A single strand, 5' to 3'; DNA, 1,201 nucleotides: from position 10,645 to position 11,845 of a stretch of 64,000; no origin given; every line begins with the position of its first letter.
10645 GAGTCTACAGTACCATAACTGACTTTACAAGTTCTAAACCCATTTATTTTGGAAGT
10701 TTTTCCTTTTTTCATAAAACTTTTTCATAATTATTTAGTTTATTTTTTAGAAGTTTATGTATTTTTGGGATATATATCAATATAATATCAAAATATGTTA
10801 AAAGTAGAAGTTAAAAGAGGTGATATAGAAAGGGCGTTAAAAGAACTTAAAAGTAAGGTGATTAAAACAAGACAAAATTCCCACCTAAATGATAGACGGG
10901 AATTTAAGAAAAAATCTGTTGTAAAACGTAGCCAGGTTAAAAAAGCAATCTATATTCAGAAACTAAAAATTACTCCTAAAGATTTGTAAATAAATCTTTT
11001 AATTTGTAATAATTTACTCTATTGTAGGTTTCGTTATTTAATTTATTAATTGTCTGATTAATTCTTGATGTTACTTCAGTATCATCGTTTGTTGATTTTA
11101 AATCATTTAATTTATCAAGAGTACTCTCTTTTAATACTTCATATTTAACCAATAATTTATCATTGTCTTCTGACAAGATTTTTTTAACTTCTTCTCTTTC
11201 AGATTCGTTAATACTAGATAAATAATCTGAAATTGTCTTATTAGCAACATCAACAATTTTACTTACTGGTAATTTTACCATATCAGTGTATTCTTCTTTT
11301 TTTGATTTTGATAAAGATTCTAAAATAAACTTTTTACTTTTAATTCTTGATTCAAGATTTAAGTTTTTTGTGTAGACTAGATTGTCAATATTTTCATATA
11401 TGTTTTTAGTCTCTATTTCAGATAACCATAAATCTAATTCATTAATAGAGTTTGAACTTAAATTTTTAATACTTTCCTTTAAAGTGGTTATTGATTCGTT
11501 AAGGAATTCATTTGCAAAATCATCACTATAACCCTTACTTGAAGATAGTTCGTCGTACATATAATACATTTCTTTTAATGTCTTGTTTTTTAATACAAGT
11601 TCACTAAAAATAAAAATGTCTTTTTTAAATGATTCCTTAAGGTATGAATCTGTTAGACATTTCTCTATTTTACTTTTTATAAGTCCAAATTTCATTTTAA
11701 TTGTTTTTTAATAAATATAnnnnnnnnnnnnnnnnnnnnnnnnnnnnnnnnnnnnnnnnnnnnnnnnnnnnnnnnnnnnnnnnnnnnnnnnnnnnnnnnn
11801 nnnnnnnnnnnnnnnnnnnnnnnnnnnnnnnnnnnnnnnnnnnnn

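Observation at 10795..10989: Phage-encoded ribosomal protein bS21 embedded on the opposite strand of the head module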

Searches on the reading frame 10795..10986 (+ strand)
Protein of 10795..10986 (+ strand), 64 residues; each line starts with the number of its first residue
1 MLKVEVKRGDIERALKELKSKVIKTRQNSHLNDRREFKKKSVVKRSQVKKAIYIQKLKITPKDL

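Call 3: search_protein_families(library=pfam, proteins=[window:10795-10986:+], max_evalue=0.1)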
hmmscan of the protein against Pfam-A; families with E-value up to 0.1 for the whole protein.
window:10795-10986:+ (64 aa): 1 family
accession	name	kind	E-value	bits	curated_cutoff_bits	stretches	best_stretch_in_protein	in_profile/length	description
PF01165.25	Ribosomal_S21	-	3.6e-07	30.2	27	1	3-53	1-52/55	Ribosomal protein S21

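Call 4: search_protein_families(library=ncbifam, proteins=[window:10795-10986:+], max_evalue=1)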
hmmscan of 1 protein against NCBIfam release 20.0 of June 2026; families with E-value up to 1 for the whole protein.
window:10795-10986:+ (64 aa): 1 family
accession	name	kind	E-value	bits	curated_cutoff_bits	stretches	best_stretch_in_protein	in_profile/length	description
TIGR00030.1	S21p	equivalog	2e-05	24.3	28.95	1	3-51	2-51/58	30S ribosomal protein S21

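Call 5: search_protein_families(library=phrogs, proteins=[window:10795-10986:+], max_evalue=0.01)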
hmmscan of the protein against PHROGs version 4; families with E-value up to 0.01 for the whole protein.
window:10795-10986:+ (64 aa): 0 families

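Call 7: search_dna_similar(query=window:10795-10986:+, collection=phages, mode=protein, max_rows=40, max_evalue=0.01)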
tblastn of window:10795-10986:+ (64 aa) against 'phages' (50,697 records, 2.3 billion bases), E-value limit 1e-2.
Records with a match: 3; places in all: 3; records where one place covers at least 80% of the query: 3.
Best place of each record, by identity: <60% 3.
By first word of the organism name: uncultured 3.
By host as written in the record: - 3.
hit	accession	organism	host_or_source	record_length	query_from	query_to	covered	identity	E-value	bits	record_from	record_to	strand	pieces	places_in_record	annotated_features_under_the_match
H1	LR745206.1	uncultured phage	metagenomic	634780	1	63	98%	48.4%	4e-3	39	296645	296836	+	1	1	record has no annotation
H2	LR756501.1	uncultured phage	metagenomic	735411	1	58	91%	52.5%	2e-3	39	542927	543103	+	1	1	record has no annotation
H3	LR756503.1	uncultured phage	metagenomic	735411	1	58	91%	52.5%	2e-3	39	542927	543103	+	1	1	record has no annotation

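Call 11: find_homologous_proteins(query=window:10795-10986:+, max_evalue=0.001)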
Query window:10795-10986:+ (64 aa): 406 proteins with E <= 0.001 among 407 candidates; the best 120 are listed.
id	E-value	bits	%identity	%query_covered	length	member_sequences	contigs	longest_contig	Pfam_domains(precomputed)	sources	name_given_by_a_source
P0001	7.9e-29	115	98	100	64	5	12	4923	PF01165.26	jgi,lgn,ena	jgi:small subunit ribosomal protein S21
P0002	2.1e-27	111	92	100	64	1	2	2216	PF01165.26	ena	-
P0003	1.1e-26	109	89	100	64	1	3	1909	PF01165.26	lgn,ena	-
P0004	1.9e-26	108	90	98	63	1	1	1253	PF01165.26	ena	-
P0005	2.3e-26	108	90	98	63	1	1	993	PF01165.26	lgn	-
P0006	3.4e-26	107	89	98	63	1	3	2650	PF01165.26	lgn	-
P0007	3.6e-26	107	89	100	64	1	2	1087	PF01165.26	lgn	-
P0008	4.7e-26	107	89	98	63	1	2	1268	PF01165.26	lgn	-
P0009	6.1e-24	100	90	94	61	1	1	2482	PF01165.26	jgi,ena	jgi:small subunit ribosomal protein S21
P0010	3.2e-23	98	90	94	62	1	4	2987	PF01165.26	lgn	-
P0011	5.5e-19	85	80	92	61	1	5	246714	PF01165.26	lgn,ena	-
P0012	5.6e-19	84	81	92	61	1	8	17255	PF01165.26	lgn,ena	-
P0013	1.8e-18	83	80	92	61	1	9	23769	PF01165.26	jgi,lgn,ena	jgi:small subunit ribosomal protein S21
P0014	2.7e-18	82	78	92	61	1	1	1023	PF01165.26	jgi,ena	jgi:small subunit ribosomal protein S21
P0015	3.2e-18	82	72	95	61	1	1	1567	PF01165.26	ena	-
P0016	3.4e-18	82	81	91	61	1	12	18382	PF01165.26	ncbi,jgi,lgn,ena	jgi:small subunit ribosomal protein S21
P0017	5.0e-18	82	76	91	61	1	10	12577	PF01165.26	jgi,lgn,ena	jgi:ribosomal protein S21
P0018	5.3e-18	81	80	92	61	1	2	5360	PF01165.26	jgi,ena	-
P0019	6.6e-18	81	80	92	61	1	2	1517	PF01165.26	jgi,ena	-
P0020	8.6e-18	81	78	92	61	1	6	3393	PF01165.26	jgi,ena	jgi:small subunit ribosomal protein S21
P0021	1.0e-17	81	78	92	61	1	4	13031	PF01165.26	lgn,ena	-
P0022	1.1e-17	80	78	91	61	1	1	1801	PF01165.26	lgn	-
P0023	1.8e-17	80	74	91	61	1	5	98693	PF01165.26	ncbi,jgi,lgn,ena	jgi:ribosomal protein S21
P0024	2.2e-17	80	78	92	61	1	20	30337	PF01165.26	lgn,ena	-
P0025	2.7e-17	79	76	91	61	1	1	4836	PF01165.26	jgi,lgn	-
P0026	3.0e-17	79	73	94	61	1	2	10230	PF01165.26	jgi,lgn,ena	jgi:small subunit ribosomal protein S21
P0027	3.1e-17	79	78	92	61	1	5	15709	PF01165.26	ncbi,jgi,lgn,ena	jgi:small subunit ribosomal protein S21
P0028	3.1e-17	79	76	91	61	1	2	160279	PF01165.26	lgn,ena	-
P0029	3.3e-17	79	76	91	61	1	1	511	PF01165.26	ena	-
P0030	4.4e-17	79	76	92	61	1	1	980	PF01165.26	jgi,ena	-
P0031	4.8e-17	78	82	88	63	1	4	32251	PF01165.26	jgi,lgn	-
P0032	5.0e-17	78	82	88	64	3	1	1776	PF01165.26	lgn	-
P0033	5.2e-17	78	82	88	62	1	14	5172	PF01165.26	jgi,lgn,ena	-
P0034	6.8e-17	78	82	88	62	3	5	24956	PF01165.26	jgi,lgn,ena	-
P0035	7.5e-17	78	74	91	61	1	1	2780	PF01165.26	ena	-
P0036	7.5e-17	78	79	89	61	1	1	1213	PF01165.26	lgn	-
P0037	7.6e-17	78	80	88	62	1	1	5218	PF01165.26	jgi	-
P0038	7.9e-17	78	76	92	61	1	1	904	PF01165.26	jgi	jgi:small subunit ribosomal protein S21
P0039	7.9e-17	78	76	92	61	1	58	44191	PF01165.26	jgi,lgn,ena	jgi:small subunit ribosomal protein S21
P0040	7.9e-17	78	76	92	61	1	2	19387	PF01165.26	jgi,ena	jgi:small subunit ribosomal protein S21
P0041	8.4e-17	78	74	91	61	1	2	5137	PF01165.26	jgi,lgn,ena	jgi:small subunit ribosomal protein S21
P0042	8.5e-17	78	76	91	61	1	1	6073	PF01165.26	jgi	-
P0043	8.9e-17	78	74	91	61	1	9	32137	PF01165.26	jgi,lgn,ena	-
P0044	1.1e-16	77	76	91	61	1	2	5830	PF01165.26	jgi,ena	jgi:small subunit ribosomal protein S21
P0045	1.1e-16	77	76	91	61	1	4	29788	PF01165.26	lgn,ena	-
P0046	1.3e-16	77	72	91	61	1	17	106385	PF01165.26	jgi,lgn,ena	jgi:small subunit ribosomal protein S21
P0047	1.9e-16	77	72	91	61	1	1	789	PF01165.26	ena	-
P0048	2.5e-16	76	72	91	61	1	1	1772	PF01165.26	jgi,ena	-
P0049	2.7e-16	76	74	91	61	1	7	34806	PF01165.26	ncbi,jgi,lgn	jgi:small subunit ribosomal protein S21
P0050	2.7e-16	76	74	91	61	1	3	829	PF01165.26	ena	-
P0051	2.9e-16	76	75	92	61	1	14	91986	PF01165.26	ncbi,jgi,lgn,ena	jgi:small subunit ribosomal protein S21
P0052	2.9e-16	76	74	91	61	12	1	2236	PF01165.26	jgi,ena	jgi:small subunit ribosomal protein S21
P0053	3.2e-16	76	77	88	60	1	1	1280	PF01165.26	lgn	-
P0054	3.4e-16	76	75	92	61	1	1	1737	PF01165.26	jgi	-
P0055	3.5e-16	76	74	91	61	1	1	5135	PF01165.26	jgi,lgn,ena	-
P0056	4.2e-16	76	79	88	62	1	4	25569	PF01165.26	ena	-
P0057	4.5e-16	75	74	91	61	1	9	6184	PF01165.26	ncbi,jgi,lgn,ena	jgi:small subunit ribosomal protein S21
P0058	5.1e-16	75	76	92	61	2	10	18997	PF01165.26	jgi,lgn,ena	jgi:small subunit ribosomal protein S21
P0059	5.8e-16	75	72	91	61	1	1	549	PF01165.26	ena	-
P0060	7.0e-16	75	72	91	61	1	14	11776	PF01165.26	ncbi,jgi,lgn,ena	jgi:small subunit ribosomal protein S21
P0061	8.3e-16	75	74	89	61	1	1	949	PF01165.26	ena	-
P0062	8.9e-16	75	74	91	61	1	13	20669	PF01165.26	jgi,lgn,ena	jgi:ribosomal protein S21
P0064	9.0e-16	75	75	92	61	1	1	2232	PF01165.26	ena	-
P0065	9.4e-16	74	75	92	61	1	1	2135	PF01165.26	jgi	-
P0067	1.2e-15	74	76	91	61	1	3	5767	PF01165.26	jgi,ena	jgi:small subunit ribosomal protein S21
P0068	1.2e-15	74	75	92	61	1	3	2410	PF01165.26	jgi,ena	jgi:small subunit ribosomal protein S21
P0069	1.2e-15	74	75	92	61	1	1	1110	PF01165.26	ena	-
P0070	1.3e-15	74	73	91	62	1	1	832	PF01165.26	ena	-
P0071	1.3e-15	74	75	92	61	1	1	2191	PF01165.26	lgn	-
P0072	1.4e-15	74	72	91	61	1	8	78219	PF01165.26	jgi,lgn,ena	jgi:small subunit ribosomal protein S21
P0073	1.5e-15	74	71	91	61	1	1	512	PF01165.26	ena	-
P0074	1.7e-15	74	71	91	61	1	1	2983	PF01165.26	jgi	jgi:small subunit ribosomal protein S21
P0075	1.7e-15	74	76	91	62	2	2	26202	PF01165.26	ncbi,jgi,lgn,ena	jgi:ribosomal protein S21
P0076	1.7e-15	74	72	91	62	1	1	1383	PF01165.26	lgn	-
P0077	2.2e-15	73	72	91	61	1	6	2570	PF01165.26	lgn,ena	-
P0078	2.3e-15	73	75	88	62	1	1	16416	PF01165.26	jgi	jgi:ribosomal protein S21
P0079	2.3e-15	73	77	88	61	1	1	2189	PF01165.26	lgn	-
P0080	2.5e-15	73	74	94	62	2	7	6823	PF01165.26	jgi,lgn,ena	jgi:ribosomal protein S21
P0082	2.9e-15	73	71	91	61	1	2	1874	PF01165.26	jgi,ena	jgi:small subunit ribosomal protein S21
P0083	3.0e-15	73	74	91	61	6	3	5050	PF01165.26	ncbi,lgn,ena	-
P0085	3.4e-15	73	74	91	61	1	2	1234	PF01165.26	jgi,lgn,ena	jgi:small subunit ribosomal protein S21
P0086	3.7e-15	73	74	91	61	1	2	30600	PF01165.26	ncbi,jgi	jgi:ribosomal protein S21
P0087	4.0e-15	72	71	91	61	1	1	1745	PF01165.26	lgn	-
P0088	4.2e-15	72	74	89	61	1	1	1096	PF01165.26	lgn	-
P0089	4.2e-15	72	66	91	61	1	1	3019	PF01165.26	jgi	jgi:ribosomal protein S21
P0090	4.4e-15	72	71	91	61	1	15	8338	PF01165.26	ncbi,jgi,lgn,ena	jgi:small subunit ribosomal protein S21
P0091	4.6e-15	72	71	91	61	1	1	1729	PF01165.26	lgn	-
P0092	4.7e-15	72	75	88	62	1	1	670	PF01165.26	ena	-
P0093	4.9e-15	72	81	88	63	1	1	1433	PF01165.26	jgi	jgi:small subunit ribosomal protein S21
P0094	5.2e-15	72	72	94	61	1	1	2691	PF01165.26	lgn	-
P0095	5.7e-15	72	69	91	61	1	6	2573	PF01165.26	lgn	-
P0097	5.9e-15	72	75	88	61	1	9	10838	PF01165.26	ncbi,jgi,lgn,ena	jgi:small subunit ribosomal protein S21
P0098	6.1e-15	72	70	94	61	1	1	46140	PF01165.26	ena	-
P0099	6.7e-15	72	68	98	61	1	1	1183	PF01165.26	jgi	jgi:ribosomal protein S21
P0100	7.0e-15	72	75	91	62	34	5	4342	PF01165.26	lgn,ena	-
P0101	7.4e-15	72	68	94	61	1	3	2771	PF01165.26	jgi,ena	jgi:small subunit ribosomal protein S21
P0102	8.7e-15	71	73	88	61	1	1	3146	PF01165.26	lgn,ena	-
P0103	9.4e-15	71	74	91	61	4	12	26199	PF01165.26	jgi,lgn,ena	-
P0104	1.0e-14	71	74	89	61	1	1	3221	PF01165.26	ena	-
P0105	1.1e-14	71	68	94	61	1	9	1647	PF01165.26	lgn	-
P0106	1.1e-14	71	72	91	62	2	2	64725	PF01165.26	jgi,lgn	jgi:small subunit ribosomal protein S21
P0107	1.1e-14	71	74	91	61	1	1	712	PF01165.26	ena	-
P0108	1.1e-14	71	75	88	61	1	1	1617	PF01165.26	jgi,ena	jgi:ribosomal protein S21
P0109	1.3e-14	71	71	91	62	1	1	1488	PF01165.26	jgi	jgi:small subunit ribosomal protein S21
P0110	1.3e-14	71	72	91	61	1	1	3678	PF01165.26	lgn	-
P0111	1.4e-14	71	73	92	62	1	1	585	PF01165.26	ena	-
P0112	1.4e-14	71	72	91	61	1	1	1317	PF01165.26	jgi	jgi:ribosomal protein S21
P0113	1.4e-14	71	70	89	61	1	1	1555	PF01165.26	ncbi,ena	-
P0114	1.4e-14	71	72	91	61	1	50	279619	PF01165.26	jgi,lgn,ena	jgi:ribosomal protein S21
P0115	1.5e-14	71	72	91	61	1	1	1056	PF01165.26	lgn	-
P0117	1.5e-14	71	72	91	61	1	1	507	PF01165.26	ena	-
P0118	1.6e-14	71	74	91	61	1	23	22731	PF01165.26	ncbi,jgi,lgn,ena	jgi:small subunit ribosomal protein S21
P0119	1.6e-14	71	72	91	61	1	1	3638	PF01165.26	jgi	jgi:ribosomal protein S21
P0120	1.7e-14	71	74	89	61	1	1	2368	PF01165.26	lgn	-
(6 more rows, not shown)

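Call 12: search_solved_structures(query=window:10795-10986:+, max_evalue=1, show_alignments=3)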
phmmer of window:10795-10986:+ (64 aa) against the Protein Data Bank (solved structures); distinct sequences matched with E-value up to 1: 2.
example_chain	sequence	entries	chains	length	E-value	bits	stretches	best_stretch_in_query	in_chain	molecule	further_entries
7jil_z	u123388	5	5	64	1.4e-08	38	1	1-59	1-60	30S ribosomal protein S21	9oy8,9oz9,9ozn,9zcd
9i5v_9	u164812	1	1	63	1.4e-08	37.9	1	1-60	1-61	Small ribosomal subunit protein bS21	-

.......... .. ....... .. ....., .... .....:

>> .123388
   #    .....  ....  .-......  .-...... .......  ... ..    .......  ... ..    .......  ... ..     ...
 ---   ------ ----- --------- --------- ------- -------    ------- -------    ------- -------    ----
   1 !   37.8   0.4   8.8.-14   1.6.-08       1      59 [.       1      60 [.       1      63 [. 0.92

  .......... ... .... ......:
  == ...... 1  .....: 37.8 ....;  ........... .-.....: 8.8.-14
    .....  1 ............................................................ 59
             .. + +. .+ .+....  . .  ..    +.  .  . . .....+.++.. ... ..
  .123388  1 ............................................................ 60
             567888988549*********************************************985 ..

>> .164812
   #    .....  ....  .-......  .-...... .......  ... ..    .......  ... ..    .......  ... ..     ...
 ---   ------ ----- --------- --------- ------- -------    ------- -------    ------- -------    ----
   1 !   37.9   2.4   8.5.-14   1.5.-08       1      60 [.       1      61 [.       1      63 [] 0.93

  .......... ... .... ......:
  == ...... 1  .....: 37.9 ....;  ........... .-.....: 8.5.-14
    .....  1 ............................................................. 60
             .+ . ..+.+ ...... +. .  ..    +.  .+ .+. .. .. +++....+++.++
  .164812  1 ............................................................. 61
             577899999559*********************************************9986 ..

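Call 14: find_related_loci(query=window:10795-10986:+, collection=viral_contigs, flank=6000)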
Query window:10795-10986:+ (64 aa) in viral_contigs; peptide patterns used: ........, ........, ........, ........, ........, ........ (x = any residue, [..] = any of these).
320 stretches matched a pattern; 262 encode a relative of the query (tblastn E <= 1e-3); the best 80 are kept; 80 distinct loci.
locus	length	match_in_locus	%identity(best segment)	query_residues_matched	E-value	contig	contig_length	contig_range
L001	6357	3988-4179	100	1-64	1e-36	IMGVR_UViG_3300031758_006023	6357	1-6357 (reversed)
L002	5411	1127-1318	100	1-64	1e-36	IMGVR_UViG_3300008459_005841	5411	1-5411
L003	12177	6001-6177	80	1-59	1e-24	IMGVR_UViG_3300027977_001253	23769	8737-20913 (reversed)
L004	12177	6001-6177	80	1-59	1e-24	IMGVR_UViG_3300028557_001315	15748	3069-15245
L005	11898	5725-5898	81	1-58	3e-24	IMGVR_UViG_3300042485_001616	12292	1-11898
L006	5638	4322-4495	81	1-58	3e-24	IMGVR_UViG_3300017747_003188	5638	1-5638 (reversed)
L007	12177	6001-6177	78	1-59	1e-23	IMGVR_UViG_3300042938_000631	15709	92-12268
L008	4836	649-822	76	1-58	1e-23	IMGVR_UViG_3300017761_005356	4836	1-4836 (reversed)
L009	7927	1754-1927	76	1-58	2e-23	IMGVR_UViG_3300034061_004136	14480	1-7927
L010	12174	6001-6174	76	1-58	2e-23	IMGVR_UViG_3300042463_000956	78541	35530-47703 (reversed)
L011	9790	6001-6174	76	1-58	2e-23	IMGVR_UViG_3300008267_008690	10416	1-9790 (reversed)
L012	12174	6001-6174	76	1-58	2e-23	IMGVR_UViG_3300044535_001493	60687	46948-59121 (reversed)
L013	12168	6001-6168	82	1-56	3e-23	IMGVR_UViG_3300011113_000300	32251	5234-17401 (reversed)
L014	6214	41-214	76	1-58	2e-23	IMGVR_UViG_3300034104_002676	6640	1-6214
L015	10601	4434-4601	82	1-56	4e-23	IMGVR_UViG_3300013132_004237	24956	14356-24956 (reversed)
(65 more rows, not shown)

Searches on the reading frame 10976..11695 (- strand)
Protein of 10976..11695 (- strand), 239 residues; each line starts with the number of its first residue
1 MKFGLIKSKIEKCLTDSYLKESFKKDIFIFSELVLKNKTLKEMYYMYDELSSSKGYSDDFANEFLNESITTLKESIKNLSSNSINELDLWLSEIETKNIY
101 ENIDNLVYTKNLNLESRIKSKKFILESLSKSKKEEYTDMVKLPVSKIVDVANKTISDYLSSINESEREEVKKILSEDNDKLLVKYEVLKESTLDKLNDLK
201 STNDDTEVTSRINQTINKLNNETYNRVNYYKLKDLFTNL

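Call 3: search_protein_families(library=pfam, proteins=[window:10976-11695:-], max_evalue=0.1)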
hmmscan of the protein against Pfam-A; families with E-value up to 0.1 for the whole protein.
window:10976-11695:- (239 aa): 0 families

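Call 5: search_protein_families(library=phrogs, proteins=[window:10976-11695:-], max_evalue=0.01)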
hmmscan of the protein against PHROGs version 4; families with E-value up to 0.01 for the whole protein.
window:10976-11695:- (239 aa): 0 families

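Call 42: find_homologous_proteins(query=window:10976-11695:-, max_evalue=0.001)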
Query window:10976-11695:- (239 aa): 208 proteins with E <= 0.001 among 2010 candidates; the best 120 are listed.
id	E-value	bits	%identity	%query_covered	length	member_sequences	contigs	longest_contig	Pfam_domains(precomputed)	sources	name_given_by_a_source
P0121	1.2e-136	471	100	100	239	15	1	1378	-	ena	-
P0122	2.8e-109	382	98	82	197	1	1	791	-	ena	-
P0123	6.6e-104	364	77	100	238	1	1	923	-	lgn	-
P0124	1.1e-102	360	77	100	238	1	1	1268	-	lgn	-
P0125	1.2e-102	360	75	100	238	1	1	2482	-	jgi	jgi:hypothetical protein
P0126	3.5e-102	359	75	100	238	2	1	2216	-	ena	-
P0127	5.3e-102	358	77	100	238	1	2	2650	-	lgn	-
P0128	1.6e-101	357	76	100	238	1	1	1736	-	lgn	-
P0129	3.7e-101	355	74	100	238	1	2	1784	-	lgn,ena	-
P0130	3.7e-99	349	73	100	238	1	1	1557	-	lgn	-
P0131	8.1e-97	341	74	100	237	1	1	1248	-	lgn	-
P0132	7.6e-92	325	68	100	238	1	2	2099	-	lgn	-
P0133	8.3e-92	325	68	100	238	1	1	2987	-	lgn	-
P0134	6.0e-90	319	69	100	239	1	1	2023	-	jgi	jgi:hypothetical protein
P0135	1.3e-66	243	53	100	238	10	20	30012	-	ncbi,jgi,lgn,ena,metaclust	jgi:hypothetical protein|metaclust:\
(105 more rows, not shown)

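Call 57: predict_structure(alignment_id=A1)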
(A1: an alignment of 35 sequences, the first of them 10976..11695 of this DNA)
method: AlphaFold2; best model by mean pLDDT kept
length: 239 residues; sequences in the alignment: 35
mean_pLDDT: 80.7   pTM: 0.52
mean pLDDT of the five models: 80.7, 80.7, 78.9, 76.9, 76.5
residues with pLDDT >= 90: 80; 70-90: 111; 50-70: 39; < 50: 9
segments of 3 or more residues with pLDDT < 50: 134-139
pLDDT, mean of each block of 10 residues (from residue 1): 90 91 90 92 93 89 93 89 90 92 84 76 89 50 53 57 66 74 87 81 77 78 81 74
secondary structure, 60 per line:
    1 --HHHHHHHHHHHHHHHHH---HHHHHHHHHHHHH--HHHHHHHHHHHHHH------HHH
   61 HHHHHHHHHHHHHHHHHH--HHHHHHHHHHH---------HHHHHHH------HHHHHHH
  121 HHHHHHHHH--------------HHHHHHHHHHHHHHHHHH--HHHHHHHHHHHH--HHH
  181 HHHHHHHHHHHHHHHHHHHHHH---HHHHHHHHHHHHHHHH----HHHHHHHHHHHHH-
elements in order: H3-19 H23-35 H38-51 H58-78 H81-91 H101-107 H114-129 H144-161 H164-175 H178-202 H206-221 H226-238
